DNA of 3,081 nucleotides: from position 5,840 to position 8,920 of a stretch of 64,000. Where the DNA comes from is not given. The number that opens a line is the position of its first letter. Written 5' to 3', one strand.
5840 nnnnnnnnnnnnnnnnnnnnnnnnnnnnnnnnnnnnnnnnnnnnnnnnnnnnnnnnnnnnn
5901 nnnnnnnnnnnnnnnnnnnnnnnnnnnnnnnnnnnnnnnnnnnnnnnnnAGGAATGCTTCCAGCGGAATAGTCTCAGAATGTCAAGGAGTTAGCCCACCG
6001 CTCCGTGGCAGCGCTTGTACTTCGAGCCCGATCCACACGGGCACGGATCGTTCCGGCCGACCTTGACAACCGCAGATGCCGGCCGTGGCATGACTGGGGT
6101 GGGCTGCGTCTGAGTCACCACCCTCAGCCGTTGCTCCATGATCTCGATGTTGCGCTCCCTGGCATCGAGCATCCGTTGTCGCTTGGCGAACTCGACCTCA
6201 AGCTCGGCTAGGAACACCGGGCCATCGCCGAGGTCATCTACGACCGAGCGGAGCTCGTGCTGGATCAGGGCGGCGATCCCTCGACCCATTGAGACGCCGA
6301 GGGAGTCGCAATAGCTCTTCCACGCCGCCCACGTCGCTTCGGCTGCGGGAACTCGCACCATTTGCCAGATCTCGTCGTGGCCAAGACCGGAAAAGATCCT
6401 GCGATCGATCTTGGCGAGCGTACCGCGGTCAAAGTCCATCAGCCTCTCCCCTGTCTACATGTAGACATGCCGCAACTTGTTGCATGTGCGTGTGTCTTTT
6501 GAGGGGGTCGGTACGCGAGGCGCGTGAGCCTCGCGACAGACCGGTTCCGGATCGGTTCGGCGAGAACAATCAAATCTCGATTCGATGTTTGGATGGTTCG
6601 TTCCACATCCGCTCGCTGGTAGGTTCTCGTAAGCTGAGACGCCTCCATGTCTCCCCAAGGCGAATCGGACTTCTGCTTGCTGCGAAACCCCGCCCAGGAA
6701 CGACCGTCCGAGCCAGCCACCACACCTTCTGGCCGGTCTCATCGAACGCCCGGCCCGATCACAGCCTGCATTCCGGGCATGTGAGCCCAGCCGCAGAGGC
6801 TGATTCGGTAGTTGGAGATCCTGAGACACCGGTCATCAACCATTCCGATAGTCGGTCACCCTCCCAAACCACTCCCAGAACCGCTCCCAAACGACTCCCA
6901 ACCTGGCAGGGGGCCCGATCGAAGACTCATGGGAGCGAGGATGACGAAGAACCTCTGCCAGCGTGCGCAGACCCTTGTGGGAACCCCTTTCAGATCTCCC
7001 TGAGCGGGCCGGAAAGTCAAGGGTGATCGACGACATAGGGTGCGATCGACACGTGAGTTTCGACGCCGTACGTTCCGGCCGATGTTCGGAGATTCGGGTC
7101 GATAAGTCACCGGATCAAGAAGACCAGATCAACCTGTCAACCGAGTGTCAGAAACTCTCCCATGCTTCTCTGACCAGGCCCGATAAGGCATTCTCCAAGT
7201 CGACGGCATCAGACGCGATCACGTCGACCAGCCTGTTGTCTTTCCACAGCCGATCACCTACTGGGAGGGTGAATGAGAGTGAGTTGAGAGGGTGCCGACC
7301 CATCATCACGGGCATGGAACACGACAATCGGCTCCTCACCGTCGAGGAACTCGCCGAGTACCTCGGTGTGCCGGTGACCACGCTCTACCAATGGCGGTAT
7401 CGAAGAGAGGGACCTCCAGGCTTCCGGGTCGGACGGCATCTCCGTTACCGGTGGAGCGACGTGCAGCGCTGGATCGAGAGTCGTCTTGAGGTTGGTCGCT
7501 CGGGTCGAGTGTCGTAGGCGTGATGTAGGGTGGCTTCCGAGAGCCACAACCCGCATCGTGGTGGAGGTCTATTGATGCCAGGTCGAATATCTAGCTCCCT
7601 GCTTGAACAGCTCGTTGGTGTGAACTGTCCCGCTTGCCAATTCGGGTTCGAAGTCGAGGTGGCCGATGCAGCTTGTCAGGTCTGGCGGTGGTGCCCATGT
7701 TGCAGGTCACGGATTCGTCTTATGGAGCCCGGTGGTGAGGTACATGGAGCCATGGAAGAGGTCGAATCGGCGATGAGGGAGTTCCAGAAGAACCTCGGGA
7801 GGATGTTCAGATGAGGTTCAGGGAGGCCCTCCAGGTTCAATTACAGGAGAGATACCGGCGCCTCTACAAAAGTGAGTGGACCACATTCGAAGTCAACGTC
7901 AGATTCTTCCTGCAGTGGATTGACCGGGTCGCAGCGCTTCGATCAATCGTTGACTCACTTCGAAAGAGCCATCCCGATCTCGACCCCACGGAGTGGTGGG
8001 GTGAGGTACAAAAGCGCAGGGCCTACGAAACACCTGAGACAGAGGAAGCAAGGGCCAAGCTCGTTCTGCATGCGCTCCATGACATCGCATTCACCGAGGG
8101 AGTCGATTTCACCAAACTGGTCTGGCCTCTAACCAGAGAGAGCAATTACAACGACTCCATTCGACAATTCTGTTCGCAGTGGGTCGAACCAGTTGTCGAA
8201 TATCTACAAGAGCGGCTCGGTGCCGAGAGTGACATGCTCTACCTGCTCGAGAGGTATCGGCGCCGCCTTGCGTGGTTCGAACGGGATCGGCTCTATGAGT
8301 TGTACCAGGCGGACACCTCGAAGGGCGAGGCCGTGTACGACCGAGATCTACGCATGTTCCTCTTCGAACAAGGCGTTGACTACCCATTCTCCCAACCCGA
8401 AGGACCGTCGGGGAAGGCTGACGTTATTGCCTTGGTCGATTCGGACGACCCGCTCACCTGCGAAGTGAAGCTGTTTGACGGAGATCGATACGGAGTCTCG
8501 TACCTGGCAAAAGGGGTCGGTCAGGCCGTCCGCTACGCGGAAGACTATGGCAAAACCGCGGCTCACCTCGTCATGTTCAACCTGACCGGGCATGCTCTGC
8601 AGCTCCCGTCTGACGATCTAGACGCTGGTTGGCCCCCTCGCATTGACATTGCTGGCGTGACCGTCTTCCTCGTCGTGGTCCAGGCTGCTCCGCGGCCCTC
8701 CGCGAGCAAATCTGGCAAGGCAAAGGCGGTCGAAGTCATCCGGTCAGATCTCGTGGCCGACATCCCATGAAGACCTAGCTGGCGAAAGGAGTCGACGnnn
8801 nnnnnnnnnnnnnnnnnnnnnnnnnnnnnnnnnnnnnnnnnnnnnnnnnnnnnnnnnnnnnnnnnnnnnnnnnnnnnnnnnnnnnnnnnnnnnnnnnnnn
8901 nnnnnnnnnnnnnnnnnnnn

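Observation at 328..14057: Composite ~13.7-kb island in tRNA-Ala(GGC) delimited by a perfect 48-nt repeat and split by a third, diverged att copy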

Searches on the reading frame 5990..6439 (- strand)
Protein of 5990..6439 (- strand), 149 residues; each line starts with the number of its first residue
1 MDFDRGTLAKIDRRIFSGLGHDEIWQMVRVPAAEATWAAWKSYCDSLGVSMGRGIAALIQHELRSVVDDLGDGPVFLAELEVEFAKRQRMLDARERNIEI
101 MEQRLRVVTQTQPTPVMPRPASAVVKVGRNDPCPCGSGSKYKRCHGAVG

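Call 6: search_protein_families(library=pfam, proteins=[window:5990-6439:-], max_evalue=0.01)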
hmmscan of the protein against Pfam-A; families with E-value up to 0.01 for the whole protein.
window:5990-6439:- (149 aa): 1 family
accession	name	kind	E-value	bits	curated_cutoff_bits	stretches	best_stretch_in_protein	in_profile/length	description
PF02810.21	SEC-C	-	3.7e-10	39.9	20.4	1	129-146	1-18/19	SEC-C motif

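Call 9: search_protein_families(library=padloc, proteins=[window:5990-6439:-], max_evalue=0.01)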
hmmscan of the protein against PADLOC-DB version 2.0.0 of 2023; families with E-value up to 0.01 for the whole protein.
window:5990-6439:- (149 aa): 6 families
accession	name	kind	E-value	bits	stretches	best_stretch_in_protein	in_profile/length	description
PDLC04917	PDC-S12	-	9.4e-09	33.5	1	95-145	168-216/218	-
PDLC00833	E1-E2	-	3.4e-06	24.7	1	124-146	169-191/222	E1-E2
PDLC00872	E2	-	3.9e-05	21.2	1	126-145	167-186/216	E2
PDLC00865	E2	-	4.3e-05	21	1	124-146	167-189/219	E2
PDLC00871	E2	-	0.00019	19.2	1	126-147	170-190/241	E2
PDLC00870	E2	-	0.0046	15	1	131-147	175-191/223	E2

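Call 40: search_protein_families(library=ncbifam, proteins=[window:5990-6439:-], max_evalue=0.001)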
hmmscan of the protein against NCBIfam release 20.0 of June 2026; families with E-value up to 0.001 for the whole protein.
window:5990-6439:- (149 aa): 7 families
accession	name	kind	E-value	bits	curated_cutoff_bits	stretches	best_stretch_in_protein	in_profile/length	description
NF004088.0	PRK05590.1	equivalog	1.2e-09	38.8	140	1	125-146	143-164/166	hypothetical protein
NF007704.0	PRK10396.1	equivalog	5.7e-09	36.2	149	1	111-144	184-218/221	hypothetical protein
NF002592.0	PRK02250.1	equivalog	6.3e-08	32.9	158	1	115-146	137-167/167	hypothetical protein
TIGR04102.1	SWIM_PBPRA1643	hypoth_equivalog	8.4e-08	32.6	68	1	97-145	59-107/108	PBPRA1643 family SWIM/SEC-C metal-binding motif protein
NF002449.0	PRK01617.1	equivalog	8.5e-08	32.7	141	1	92-146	102-153/154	hypothetical protein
NF001213.0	PRK00183.1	equivalog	1.2e-06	28.6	158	1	123-146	130-153/157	hypothetical protein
NF008970.0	PRK12318.1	equivalog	0.00053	19.3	267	0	128-145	2-19/291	methionyl aminopeptidase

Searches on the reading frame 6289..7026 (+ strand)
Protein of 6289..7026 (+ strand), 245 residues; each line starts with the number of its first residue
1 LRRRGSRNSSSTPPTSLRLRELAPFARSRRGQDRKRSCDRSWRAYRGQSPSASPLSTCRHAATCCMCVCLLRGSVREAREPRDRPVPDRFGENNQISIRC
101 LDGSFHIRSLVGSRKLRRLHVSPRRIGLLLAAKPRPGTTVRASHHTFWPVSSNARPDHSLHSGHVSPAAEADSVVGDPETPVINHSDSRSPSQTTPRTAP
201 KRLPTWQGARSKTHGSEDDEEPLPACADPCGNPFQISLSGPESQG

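Call 6: search_protein_families(library=pfam, proteins=[window:6289-7026:+], max_evalue=0.01)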
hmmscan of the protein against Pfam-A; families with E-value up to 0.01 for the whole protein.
window:6289-7026:+ (245 aa): 0 families

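Call 39: search_protein_families(library=phrogs, proteins=[window:6289-7026:+], max_evalue=0.001)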
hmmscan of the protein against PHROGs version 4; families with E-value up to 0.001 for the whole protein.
window:6289-7026:+ (245 aa): 0 families

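Call 40: search_protein_families(library=ncbifam, proteins=[window:6289-7026:+], max_evalue=0.001)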
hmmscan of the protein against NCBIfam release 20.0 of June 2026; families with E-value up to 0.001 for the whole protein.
window:6289-7026:+ (245 aa): 0 families

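Call 44: search_solved_structures(query=window:6289-7026:+, max_evalue=1)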
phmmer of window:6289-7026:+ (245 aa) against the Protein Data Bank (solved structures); distinct sequences matched with E-value up to 1: 1.
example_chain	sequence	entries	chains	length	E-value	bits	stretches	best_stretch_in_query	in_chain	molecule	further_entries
3ld7_A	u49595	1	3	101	0.51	13.4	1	82-161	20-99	Lin0431 protein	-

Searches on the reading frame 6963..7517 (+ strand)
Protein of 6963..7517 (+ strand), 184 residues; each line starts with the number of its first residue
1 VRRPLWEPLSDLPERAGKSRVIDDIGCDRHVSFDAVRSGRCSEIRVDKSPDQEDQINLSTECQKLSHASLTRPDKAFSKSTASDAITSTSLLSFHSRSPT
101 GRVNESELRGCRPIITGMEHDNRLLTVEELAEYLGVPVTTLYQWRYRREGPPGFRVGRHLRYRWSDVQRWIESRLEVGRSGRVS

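Call 6: search_protein_families(library=pfam, proteins=[window:6963-7517:+], max_evalue=0.01)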
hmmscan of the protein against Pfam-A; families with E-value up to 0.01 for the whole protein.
window:6963-7517:+ (184 aa): 2 families
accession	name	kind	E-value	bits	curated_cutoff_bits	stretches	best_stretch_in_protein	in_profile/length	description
PF12728.13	HTH_17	-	5e-15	55.9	27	1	124-174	1-50/51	Helix-turn-helix domain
PF13384.12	HTH_23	-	3.1e-05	24.1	24.6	1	125-153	18-48/50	Homeodomain-like domain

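Call 39: search_protein_families(library=phrogs, proteins=[window:6963-7517:+], max_evalue=0.001)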
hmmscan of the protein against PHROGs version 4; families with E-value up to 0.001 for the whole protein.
window:6963-7517:+ (184 aa): 6 families
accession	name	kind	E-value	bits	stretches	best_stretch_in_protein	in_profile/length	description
phrog_66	-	integration and excision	9.5e-12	46.3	1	118-177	87-146/412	excisionase and transcriptional regulator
phrog_597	-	DNA, RNA and nucleotide metabolism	1.3e-09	39.4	1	111-182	99-172/200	DNA binding protein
phrog_668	-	DNA, RNA and nucleotide metabolism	8.5e-08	33.1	1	120-176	59-115/181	HTH DNA binding protein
phrog_7338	-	unknown function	1.3e-06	29.5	1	118-176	24-82/87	-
phrog_15534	-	DNA, RNA and nucleotide metabolism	1.6e-05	26.4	1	118-172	37-89/93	HTH DNA binding protein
phrog_4745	-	DNA, RNA and nucleotide metabolism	0.00013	22.7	1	118-176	25-89/107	DNA binding protein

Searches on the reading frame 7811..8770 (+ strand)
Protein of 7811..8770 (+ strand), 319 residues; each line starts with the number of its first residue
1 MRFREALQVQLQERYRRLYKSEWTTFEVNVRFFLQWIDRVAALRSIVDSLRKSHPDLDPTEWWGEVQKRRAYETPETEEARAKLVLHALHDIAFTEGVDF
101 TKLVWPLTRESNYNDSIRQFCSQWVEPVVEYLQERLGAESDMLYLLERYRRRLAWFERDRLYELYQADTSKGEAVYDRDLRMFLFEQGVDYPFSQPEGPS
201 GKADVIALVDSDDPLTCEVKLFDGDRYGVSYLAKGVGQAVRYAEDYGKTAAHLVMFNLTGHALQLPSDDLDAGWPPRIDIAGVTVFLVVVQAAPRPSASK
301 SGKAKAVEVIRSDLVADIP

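Call 6: search_protein_families(library=pfam, proteins=[window:7811-8770:+], max_evalue=0.01)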
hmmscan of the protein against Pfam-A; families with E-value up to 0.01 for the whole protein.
window:7811-8770:+ (319 aa): 0 families

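Call 9: search_protein_families(library=padloc, proteins=[window:7811-8770:+], max_evalue=0.01)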
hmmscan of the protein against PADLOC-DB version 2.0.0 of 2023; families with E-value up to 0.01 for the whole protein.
window:7811-8770:+ (319 aa): 3 families
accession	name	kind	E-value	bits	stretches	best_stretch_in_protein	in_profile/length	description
PDLC04449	PDC-M14B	-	1.1e-08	33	1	16-136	20-137/267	-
PDLC04448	PDC-M14B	-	3.1e-06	24.9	1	20-139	23-142/275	-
PDLC04451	PDC-M14B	-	0.0012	16.6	1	16-134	20-139/261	-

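Call 39: search_protein_families(library=phrogs, proteins=[window:7811-8770:+], max_evalue=0.001)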
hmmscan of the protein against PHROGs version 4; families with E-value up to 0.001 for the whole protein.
window:7811-8770:+ (319 aa): 0 families

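Call 40: search_protein_families(library=ncbifam, proteins=[window:7811-8770:+], max_evalue=0.001)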
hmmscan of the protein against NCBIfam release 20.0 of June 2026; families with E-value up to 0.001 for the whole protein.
window:7811-8770:+ (319 aa): 0 families
